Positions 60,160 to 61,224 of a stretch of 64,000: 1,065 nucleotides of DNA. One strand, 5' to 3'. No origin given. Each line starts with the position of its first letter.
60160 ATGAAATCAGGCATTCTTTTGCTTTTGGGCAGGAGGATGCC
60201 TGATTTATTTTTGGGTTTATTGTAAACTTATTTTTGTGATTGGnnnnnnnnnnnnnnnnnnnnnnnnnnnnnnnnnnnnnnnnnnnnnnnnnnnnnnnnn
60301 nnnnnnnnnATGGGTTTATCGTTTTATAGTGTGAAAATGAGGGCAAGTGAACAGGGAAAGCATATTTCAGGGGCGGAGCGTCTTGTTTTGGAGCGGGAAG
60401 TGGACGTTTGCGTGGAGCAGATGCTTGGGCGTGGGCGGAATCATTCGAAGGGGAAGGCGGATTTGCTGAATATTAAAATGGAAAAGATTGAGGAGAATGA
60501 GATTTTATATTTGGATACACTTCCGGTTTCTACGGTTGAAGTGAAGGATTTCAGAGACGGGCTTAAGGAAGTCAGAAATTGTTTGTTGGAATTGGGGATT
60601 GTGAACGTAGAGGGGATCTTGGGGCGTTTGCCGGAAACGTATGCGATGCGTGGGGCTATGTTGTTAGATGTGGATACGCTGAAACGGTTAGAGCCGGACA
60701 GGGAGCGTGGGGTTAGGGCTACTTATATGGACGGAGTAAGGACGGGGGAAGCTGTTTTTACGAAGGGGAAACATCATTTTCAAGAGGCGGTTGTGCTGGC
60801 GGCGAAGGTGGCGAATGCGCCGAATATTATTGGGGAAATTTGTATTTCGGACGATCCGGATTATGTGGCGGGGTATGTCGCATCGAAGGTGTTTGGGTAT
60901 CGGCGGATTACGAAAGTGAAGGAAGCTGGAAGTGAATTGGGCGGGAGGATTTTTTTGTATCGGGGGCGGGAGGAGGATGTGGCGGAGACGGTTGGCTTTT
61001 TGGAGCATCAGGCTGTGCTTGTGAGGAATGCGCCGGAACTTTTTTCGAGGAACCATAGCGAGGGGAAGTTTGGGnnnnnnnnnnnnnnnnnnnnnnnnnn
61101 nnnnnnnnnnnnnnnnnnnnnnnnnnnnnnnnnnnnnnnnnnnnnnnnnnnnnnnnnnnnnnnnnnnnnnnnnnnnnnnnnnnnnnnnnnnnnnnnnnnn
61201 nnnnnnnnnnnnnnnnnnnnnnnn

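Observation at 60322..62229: BioW and BioF encoded as a single fused polypeptide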

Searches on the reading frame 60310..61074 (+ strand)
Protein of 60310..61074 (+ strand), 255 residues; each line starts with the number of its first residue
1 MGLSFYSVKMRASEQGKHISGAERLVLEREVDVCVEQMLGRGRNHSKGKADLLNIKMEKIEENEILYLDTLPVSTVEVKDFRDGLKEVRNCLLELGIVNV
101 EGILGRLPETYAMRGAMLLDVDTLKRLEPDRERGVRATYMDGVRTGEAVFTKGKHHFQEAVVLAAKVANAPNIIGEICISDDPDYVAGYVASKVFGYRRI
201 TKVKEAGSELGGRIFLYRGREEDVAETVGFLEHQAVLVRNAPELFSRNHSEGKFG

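Call 16: search_solved_structures(query=window:60310-61074:+, max_evalue=0.00001, show_alignments=2)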
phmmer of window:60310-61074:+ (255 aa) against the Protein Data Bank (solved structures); distinct sequences matched with E-value up to 0.00001: 2.
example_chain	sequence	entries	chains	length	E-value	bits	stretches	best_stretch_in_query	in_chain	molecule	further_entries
5flg_A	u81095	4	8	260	1.5e-43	152.2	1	4-239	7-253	6-CARBOXYHEXANOATE--COA LIGASE | 6-CARBOXYHEXANOATE-COA LIGASE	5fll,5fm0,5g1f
5tv5_A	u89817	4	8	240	2e-36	128.8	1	4-238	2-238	6-carboxyhexanoate--CoA ligase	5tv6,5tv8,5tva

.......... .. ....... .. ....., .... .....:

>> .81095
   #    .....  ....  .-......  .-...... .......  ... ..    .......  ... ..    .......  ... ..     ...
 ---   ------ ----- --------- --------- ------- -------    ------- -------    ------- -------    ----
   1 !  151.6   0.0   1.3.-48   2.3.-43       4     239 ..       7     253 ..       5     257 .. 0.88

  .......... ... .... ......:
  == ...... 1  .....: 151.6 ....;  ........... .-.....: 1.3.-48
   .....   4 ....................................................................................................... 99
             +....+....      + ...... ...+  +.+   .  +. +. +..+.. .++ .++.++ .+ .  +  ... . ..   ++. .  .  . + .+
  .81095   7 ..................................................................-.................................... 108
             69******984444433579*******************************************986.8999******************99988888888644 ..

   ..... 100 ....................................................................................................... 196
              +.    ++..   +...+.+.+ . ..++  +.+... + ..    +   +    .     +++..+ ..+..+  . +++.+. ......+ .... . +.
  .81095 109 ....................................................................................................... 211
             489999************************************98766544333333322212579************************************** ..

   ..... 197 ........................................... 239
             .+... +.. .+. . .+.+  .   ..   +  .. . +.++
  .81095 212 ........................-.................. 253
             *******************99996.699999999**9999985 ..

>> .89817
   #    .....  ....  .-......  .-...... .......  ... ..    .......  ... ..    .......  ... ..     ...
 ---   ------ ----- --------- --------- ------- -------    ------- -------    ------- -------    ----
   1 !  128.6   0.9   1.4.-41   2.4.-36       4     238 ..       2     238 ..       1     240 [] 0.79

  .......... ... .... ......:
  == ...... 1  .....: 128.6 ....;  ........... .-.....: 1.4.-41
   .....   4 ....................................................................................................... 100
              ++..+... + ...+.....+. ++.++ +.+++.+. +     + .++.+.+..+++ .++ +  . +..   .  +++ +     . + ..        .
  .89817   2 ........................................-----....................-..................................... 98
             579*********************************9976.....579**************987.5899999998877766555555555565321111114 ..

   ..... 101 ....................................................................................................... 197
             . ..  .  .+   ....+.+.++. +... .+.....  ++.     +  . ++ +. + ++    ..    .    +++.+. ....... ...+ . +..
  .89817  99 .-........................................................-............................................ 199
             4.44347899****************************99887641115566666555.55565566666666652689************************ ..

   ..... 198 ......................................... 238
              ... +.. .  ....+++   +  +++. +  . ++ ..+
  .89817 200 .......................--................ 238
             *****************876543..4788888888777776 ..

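Call 40: search_protein_representatives(protein=window:60310-61029:+)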
Query: 240 residues. Proteins with E-value up to 0.001 (for the whole library): 476; up to 1e-10: 338; up to 1e-30: 125. The best 150 are listed.
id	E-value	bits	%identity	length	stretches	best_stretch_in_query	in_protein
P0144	1.5e-73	263.4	100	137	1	1-126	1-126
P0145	1.2e-72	260.4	55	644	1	5-240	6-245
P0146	2.0e-71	256.4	54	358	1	4-239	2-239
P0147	2.7e-71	256.0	58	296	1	5-218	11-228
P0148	4.4e-67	242.2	54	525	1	2-238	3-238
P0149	4.4e-66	239.0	53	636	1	8-239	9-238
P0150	4.8e-65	235.6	51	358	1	4-240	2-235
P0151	1.0e-64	234.5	51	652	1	6-239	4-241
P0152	2.3e-63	230.1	52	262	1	3-239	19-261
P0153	4.9e-63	229.0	51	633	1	5-240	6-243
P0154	6.2e-59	215.6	49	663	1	4-239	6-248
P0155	3.1e-58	213.3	49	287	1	4-238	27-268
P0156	3.2e-58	213.3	49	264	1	5-238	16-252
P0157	4.3e-58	212.8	49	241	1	6-238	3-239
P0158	5.1e-58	212.6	48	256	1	4-238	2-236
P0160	1.2e-56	208.1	49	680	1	4-239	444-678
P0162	1.5e-53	197.9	48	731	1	4-240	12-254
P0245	6.6e-33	130.4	38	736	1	5-240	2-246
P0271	1.8e-30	122.5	34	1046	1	7-238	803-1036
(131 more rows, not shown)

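Call 60: search_protein_families(library=pfam, proteins=[P0160, P0271, P0162, P0245], max_evalue=0.00001)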
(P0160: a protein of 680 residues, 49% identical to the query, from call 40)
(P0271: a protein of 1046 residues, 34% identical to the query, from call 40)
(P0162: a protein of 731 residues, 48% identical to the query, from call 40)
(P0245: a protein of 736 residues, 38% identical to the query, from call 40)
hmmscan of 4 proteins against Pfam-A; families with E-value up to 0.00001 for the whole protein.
P0160 (680 aa): 4 families
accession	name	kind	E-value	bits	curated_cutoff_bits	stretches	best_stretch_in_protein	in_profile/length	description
PF03744.18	BioW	-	8.4e-74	248.5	25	1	446-677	1-239/239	6-carboxyhexanoate--CoA ligase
PF08245.18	Mur_ligase_M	-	1.1e-37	130.4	24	1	88-272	1-200/200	Mur ligase middle domain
PF02875.26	Mur_ligase_C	-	1.8e-31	110.1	28.4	1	294-420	1-127/127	Mur ligase, glutamate ligase domain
PF01225.30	Mur_ligase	-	1.6e-06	28.8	21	1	4-72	3-91/95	Mur ligase family, catalytic domain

P0271 (1046 aa): 10 families
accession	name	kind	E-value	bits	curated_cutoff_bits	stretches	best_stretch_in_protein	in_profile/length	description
PF03744.18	BioW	-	4.8e-65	219.9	25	1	803-1036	2-239/239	6-carboxyhexanoate--CoA ligase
PF00561.26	Abhydrolase_1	-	1.7e-19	70.9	25.8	1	537-773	2-243/245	alpha/beta hydrolase fold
PF12697.13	Abhydrolase_6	-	7e-16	60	26.3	1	538-779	1-215/217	Alpha/beta hydrolase family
PF00743.25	FMO-like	-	1.1e-11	44.4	22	1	27-228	4-217/532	Flavin-binding monooxygenase-like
PF00975.26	Thioesterase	-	8.2e-11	43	26.4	1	537-620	2-85/226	Thioesterase domain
PF13450.12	NAD_binding_8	-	5.2e-10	39.9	21.9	1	29-81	1-52/68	NAD(P)-binding Rossmann-like domain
PF07992.20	Pyr_redox_2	-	1.9e-09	37.8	26.1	1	26-237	2-185/291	Pyridine nucleotide-disulphide oxidoreductase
PF12146.15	Hydrolase_4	-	4.3e-09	36.5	27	1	538-752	7-214/239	Serine aminopeptidase, S33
PF13738.12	Pyr_redox_3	-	1e-08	35.2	30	1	28-228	1-198/305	Pyridine nucleotide-disulphide oxidoreductase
PF01946.23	Thi4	-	5.1e-06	26.3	26.2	0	24-63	17-57/235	Thi4 family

P0162 (731 aa): 2 families
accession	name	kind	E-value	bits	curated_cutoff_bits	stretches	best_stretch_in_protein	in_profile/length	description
PF03744.18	BioW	-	9.5e-69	232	25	1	14-252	1-239/239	6-carboxyhexanoate--CoA ligase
PF00155.27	Aminotran_1_2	-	1.4e-56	192.6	19.7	1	338-723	2-358/361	Aminotransferase class I and II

P0245 (736 aa): 2 families
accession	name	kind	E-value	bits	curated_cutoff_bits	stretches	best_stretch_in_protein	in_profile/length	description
PF03744.18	BioW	-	9.2e-66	222.2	25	1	3-244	1-239/239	6-carboxyhexanoate--CoA ligase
PF00155.27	Aminotran_1_2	-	1.8e-44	152.9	19.7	1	333-624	4-301/361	Aminotransferase class I and II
